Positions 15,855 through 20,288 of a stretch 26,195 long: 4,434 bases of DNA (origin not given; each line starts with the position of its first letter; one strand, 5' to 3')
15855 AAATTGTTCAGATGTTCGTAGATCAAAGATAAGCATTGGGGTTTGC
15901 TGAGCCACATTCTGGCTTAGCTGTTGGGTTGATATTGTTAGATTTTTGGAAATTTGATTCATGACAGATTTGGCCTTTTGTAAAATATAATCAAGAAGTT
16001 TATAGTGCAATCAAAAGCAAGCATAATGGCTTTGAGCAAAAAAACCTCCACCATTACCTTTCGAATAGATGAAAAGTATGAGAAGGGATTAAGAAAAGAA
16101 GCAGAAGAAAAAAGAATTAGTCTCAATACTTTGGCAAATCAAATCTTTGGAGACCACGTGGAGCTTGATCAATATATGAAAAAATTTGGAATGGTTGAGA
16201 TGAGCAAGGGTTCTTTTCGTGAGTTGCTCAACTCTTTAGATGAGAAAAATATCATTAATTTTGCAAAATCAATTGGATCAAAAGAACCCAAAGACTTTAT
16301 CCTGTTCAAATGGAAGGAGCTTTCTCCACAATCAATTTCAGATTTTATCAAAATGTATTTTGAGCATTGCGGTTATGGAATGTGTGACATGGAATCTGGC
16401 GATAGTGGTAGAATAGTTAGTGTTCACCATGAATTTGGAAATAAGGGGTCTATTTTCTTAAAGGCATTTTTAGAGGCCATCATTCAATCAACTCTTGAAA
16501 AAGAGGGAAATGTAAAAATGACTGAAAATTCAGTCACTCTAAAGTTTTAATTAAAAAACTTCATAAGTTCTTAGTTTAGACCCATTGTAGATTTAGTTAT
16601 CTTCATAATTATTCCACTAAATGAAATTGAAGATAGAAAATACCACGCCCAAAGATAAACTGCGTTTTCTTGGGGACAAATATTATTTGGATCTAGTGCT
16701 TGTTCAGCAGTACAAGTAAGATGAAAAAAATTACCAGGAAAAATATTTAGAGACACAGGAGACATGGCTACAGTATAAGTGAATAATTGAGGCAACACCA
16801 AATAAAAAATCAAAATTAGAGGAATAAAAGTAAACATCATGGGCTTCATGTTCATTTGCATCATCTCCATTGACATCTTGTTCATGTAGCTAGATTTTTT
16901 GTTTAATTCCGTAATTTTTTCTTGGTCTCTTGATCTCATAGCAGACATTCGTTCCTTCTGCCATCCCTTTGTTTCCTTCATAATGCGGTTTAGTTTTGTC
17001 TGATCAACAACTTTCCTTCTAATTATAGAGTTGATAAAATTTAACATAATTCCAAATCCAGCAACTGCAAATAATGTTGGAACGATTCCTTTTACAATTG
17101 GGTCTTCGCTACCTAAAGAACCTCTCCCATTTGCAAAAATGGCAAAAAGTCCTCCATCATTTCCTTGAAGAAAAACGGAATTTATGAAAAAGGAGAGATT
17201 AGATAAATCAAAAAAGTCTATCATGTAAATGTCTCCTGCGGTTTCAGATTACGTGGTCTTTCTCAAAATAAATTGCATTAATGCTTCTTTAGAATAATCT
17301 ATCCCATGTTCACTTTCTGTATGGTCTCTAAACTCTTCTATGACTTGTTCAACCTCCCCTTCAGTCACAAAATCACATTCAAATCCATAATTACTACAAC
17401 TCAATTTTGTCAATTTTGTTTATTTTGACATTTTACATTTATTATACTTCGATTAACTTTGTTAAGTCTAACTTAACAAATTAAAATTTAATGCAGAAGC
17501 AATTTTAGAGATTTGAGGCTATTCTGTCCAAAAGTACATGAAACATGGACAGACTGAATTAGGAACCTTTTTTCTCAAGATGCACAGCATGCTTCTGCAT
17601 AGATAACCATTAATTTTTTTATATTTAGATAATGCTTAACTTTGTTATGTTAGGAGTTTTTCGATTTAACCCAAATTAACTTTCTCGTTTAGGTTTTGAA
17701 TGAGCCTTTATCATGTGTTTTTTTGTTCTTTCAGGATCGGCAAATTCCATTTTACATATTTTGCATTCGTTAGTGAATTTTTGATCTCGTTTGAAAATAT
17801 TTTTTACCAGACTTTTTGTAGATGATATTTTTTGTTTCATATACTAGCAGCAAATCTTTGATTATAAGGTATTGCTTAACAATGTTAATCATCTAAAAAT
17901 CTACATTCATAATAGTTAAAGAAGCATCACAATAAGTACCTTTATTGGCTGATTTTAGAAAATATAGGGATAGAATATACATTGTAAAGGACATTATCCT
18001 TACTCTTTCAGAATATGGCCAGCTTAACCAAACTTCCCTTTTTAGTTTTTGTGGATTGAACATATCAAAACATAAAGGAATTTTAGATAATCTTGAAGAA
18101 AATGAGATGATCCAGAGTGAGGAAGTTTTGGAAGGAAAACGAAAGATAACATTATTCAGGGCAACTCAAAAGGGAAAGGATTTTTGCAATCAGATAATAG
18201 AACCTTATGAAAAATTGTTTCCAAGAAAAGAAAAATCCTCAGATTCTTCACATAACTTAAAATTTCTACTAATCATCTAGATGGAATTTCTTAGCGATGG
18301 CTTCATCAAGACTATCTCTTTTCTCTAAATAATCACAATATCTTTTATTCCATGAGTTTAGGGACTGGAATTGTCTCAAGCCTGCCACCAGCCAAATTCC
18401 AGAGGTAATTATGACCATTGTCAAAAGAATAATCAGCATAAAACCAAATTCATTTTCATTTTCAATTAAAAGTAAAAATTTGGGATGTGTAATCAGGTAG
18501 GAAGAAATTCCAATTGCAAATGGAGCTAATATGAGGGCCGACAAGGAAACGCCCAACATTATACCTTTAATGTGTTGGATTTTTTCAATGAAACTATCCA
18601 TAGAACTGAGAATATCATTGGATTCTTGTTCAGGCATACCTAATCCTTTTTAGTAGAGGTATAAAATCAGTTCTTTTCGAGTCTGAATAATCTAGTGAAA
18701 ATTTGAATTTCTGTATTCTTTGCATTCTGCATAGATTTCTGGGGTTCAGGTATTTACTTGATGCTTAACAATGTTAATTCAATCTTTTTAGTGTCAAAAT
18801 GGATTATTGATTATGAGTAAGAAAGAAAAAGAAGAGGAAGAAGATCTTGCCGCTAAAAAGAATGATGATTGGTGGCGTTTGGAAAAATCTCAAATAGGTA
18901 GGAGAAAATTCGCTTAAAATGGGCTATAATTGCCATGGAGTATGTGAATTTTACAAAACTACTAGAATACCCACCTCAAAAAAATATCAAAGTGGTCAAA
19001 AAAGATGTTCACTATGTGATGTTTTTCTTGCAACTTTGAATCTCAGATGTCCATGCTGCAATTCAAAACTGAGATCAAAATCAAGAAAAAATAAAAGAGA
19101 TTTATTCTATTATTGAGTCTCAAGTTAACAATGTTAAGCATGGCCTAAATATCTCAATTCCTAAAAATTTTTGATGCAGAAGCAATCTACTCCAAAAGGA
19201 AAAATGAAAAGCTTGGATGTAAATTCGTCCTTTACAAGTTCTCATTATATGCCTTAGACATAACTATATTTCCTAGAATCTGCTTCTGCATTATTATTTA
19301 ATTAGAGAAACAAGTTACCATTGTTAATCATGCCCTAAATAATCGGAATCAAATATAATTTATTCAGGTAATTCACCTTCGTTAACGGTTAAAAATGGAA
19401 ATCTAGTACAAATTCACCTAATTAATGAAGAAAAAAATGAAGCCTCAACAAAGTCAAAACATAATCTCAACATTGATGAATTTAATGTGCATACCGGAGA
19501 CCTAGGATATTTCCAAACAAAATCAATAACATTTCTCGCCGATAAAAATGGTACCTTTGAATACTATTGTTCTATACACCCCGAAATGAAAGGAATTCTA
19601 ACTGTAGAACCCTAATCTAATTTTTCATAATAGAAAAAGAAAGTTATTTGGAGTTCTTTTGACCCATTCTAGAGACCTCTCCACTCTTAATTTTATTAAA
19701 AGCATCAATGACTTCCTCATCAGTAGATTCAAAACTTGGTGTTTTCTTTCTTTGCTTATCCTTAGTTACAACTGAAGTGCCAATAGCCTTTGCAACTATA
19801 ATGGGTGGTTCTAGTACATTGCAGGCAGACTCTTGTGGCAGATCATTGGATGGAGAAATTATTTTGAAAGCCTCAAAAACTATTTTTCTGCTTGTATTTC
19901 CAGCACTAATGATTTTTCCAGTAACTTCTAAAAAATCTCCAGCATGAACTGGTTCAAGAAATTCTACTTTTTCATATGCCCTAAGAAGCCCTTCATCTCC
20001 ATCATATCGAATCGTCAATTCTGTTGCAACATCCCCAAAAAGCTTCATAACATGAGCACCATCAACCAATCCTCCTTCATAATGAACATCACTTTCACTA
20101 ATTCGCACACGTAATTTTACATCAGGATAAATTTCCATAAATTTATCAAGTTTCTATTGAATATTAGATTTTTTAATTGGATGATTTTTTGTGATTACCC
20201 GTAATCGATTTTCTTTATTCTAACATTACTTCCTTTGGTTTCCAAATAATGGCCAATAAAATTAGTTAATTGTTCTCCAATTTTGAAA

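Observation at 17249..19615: Mirror-image regulatory system: central wHTH gene flanked by two three-promoter arrays, each with a hairpin RNA in the middle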

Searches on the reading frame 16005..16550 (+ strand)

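Call 11: search_protein_families(library=pfam, proteins=[window:16005-16550:+], max_evalue=0.1)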
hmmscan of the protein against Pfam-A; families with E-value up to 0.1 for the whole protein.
window:16005-16550:+ (181 aa): 1 family
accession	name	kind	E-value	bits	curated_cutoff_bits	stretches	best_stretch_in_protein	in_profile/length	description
PF05534.18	HicB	-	0.0023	18.3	21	1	16-47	19-50/51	HicB family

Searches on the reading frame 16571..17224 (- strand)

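Call 11: search_protein_families(library=pfam, proteins=[window:16571-17224:-], max_evalue=0.1)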
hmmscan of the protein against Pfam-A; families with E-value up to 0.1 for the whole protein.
window:16571-17224:- (217 aa): 1 family
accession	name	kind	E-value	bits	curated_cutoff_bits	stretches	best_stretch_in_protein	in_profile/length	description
PF01956.21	EMC3_TMCO1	-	5.6e-15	56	27.1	1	46-209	11-164/169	Integral membrane protein EMC3/TMCO1-like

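Call 41: search_protein_families(library=ncbifam, proteins=[window:16571-17224:-], max_evalue=0.05)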
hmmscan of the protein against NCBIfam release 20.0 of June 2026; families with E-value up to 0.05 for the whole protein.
window:16571-17224:- (217 aa): 1 family
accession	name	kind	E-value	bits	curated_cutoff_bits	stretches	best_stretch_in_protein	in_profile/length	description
NF002481.1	PRK01747.1-2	equivalog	0.037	12.8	600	1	53-130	48-124/611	bifunctional tRNA (5-methylaminomethyl-2-thiouridine)(34)-methyltransferase MnmC2/FAD-dependent 5-carboxymethylaminomethyl-2-thiouridine(34)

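Call 47: search_protein_families(library=padloc, proteins=[window:16571-17224:-], max_evalue=0.01)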
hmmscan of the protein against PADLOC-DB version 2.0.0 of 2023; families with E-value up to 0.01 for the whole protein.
window:16571-17224:- (217 aa): 1 family
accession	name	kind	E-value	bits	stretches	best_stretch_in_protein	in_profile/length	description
PDLC02977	1TM-TIR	-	0.0022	15.6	1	62-143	67-148/186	-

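Call 48: search_protein_families(library=phrogs, proteins=[window:16571-17224:-], max_evalue=0.01)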
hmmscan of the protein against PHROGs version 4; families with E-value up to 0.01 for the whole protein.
window:16571-17224:- (217 aa): 0 families

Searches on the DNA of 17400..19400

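Call 59: search_rna_families(source=window, start=17400, end=19400, threshold=evalue, max_evalue=5)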
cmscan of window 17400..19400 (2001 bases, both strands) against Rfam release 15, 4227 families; matches with E-value up to 5: 2.
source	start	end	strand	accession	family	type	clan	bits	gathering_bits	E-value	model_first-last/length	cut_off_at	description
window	19019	19093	+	RF03956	mir-737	Gene; miRNA;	-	21.2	60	3.1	1-63/63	no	mir-737 microRNA precursor family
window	19140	19254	-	RF01420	snoR113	Gene; snRNA; snoRNA; CD-box;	-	17.1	47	2.4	1-103/103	no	Small nucleolar RNA snoR113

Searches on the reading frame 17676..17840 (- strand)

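Call 11: search_protein_families(library=pfam, proteins=[window:17676-17840:-], max_evalue=0.1)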
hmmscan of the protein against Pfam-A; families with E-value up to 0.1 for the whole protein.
window:17676-17840:- (54 aa): 5 families
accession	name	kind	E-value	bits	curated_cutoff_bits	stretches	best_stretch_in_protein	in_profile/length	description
PF12756.13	zf-C2H2_2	-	0.0027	18.4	26.9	1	5-48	33-76/100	C2H2 type zinc-finger (2 copies)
PF00096.32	zf-C2H2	-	0.0034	18.2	25.2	1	25-47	2-23/23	Zinc finger, C2H2 type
PF13894.12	zf-C2H2_4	-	0.0087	17.1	27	1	25-47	2-24/24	C2H2-type zinc finger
PF23108.1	Zf-C2H2_ZNF451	-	0.023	14.9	29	1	21-47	31-57/57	Two consecutive Zinc fingers C2H2 type, ZNF451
PF23107.1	Zf-C2H2_ZNF451_C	-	0.089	13.8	30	1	16-42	31-57/59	Two consecutive Zinc fingers C2H2 type, ZNF451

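Call 41: search_protein_families(library=ncbifam, proteins=[window:17676-17840:-], max_evalue=0.05)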
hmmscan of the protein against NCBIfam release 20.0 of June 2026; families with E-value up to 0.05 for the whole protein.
window:17676-17840:- (54 aa): 0 families

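Call 47: search_protein_families(library=padloc, proteins=[window:17676-17840:-], max_evalue=0.01)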
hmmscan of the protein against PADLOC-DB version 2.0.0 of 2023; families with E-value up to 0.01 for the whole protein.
window:17676-17840:- (54 aa): 0 families

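Call 48: search_protein_families(library=phrogs, proteins=[window:17676-17840:-], max_evalue=0.01)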
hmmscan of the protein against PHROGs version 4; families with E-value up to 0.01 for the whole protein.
window:17676-17840:- (54 aa): 1 family
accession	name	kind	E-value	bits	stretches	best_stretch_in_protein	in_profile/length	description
phrog_34341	-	transcription regulation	0.005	18.1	1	23-53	34-67/122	transcriptional regulator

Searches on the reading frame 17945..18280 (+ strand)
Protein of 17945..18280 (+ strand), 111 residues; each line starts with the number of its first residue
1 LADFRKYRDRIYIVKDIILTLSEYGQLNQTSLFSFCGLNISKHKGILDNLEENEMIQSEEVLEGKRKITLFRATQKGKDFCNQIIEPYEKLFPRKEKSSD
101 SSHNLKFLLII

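Call 11: search_protein_families(library=pfam, proteins=[window:17945-18280:+], max_evalue=0.1)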
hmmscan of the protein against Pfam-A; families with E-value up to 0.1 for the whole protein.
window:17945-18280:+ (111 aa): 3 families
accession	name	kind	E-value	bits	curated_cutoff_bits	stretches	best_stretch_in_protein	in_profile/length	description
PF14947.12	HTH_45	-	3.2e-06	27.5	25.5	1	7-84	1-69/77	Winged helix-turn-helix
PF13601.12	HTH_34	-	0.002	18.7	27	1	39-84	30-72/80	Winged helix DNA-binding domain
PF01047.28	MarR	-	0.0027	18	24.6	1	17-66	8-57/59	MarR family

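Call 41: search_protein_families(library=ncbifam, proteins=[window:17945-18280:+], max_evalue=0.05)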
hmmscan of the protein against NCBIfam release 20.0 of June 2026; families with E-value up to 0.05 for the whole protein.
window:17945-18280:+ (111 aa): 5 families
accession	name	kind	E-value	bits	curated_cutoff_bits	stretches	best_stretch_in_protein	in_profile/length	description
NF053610.1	Sso10a_fam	subfamily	1.6e-06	28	60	1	8-80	1-63/64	Sso10a family chromatin protein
TIGR04472.1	reg_rSAM_mob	hypoth_equivalog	0.0041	17.2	240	1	28-80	47-98/141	radical SAM mobile pair system MarR family transcriptional regulator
TIGR02337.1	HpaR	equivalog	0.0042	16.9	121.2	1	17-93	33-108/130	homoprotocatechuate degradation operon regulator HpaR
NF041230.1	BagL_FevM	exception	0.018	15.1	230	1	17-97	45-124/145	MarR family transcriptional regulator BagL/FevM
NF008122.0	PRK10870.1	equivalog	0.039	13.7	157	1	41-90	86-134/176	transcriptional repressor MprA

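Call 47: search_protein_families(library=padloc, proteins=[window:17945-18280:+], max_evalue=0.01)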
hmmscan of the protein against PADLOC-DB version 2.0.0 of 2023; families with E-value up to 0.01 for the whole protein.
window:17945-18280:+ (111 aa): 0 families

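Call 48: search_protein_families(library=phrogs, proteins=[window:17945-18280:+], max_evalue=0.01)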
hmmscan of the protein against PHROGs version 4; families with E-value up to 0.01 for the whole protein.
window:17945-18280:+ (111 aa): 1 family
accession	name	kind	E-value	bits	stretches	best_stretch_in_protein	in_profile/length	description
phrog_12817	-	transcription regulation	0.0022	18.9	1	17-86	78-145/151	transcriptional regulator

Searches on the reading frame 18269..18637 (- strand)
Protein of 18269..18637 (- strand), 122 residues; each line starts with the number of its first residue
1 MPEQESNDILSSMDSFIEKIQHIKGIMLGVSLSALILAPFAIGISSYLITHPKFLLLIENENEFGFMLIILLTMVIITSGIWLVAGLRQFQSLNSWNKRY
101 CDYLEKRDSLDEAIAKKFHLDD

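Call 11: search_protein_families(library=pfam, proteins=[window:18269-18637:-], max_evalue=0.1)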
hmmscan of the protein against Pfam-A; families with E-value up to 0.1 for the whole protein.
window:18269-18637:- (122 aa): 0 families

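Call 41: search_protein_families(library=ncbifam, proteins=[window:18269-18637:-], max_evalue=0.05)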
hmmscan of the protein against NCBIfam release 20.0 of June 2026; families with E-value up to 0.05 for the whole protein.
window:18269-18637:- (122 aa): 2 families
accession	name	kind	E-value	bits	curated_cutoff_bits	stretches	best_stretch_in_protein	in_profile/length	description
NF045846.1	MSC0882_dom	subfamily_domain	0.021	14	60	1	22-115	8-94/244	MSC_0882 family membrane protein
NF047665.1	LIC10362_fam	subfamily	0.027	15.3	90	0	4-58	27-81/95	LIC10362 family protein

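Call 47: search_protein_families(library=padloc, proteins=[window:18269-18637:-], max_evalue=0.01)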
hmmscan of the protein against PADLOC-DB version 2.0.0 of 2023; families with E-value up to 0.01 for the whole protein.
window:18269-18637:- (122 aa): 0 families

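Call 48: search_protein_families(library=phrogs, proteins=[window:18269-18637:-], max_evalue=0.01)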
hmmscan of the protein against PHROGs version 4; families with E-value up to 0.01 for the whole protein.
window:18269-18637:- (122 aa): 0 families

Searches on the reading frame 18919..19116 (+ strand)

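Call 11: search_protein_families(library=pfam, proteins=[window:18919-19116:+], max_evalue=0.1)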
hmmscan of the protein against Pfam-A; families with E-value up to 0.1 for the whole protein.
window:18919-19116:+ (65 aa): 2 families
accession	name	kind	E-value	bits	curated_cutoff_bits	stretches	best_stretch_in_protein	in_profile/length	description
PF13408.12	Zn_ribbon_recom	-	0.012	16.4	25.3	1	42-65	6-27/58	Recombinase zinc beta ribbon domain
PF07255.17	Benyvirus_14KDa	-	0.099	13.1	28.1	0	23-58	47-82/125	Benyvirus 14KDa protein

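Call 41: search_protein_families(library=ncbifam, proteins=[window:18919-19116:+], max_evalue=0.05)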
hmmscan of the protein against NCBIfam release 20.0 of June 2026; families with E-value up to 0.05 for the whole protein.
window:18919-19116:+ (65 aa): 0 families

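Call 47: search_protein_families(library=padloc, proteins=[window:18919-19116:+], max_evalue=0.01)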
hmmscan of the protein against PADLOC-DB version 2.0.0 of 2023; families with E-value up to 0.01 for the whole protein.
window:18919-19116:+ (65 aa): 0 families

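Call 48: search_protein_families(library=phrogs, proteins=[window:18919-19116:+], max_evalue=0.01)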
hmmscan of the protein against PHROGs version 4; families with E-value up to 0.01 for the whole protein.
window:18919-19116:+ (65 aa): 0 families

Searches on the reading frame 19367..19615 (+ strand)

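Call 11: search_protein_families(library=pfam, proteins=[window:19367-19615:+], max_evalue=0.1)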
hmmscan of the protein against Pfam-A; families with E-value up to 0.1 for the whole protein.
window:19367-19615:+ (82 aa): 2 families
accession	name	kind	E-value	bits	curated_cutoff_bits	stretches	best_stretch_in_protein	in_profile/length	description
PF13473.12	Cupredoxin_1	-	1.1e-07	32.3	27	1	5-80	36-104/104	Cupredoxin-like domain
PF00127.26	Copper-bind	-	0.0022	18.8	21.2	1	24-81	38-99/99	Copper binding proteins, plastocyanin/azurin family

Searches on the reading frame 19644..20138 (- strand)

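Call 11: search_protein_families(library=pfam, proteins=[window:19644-20138:-], max_evalue=0.1)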
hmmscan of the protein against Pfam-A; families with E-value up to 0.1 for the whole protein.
window:19644-20138:- (164 aa): 1 family
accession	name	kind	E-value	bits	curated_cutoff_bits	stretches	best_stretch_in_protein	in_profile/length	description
PF03061.28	4HBT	-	8.2e-05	23.3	20.6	1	23-91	2-71/79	Thioesterase superfamily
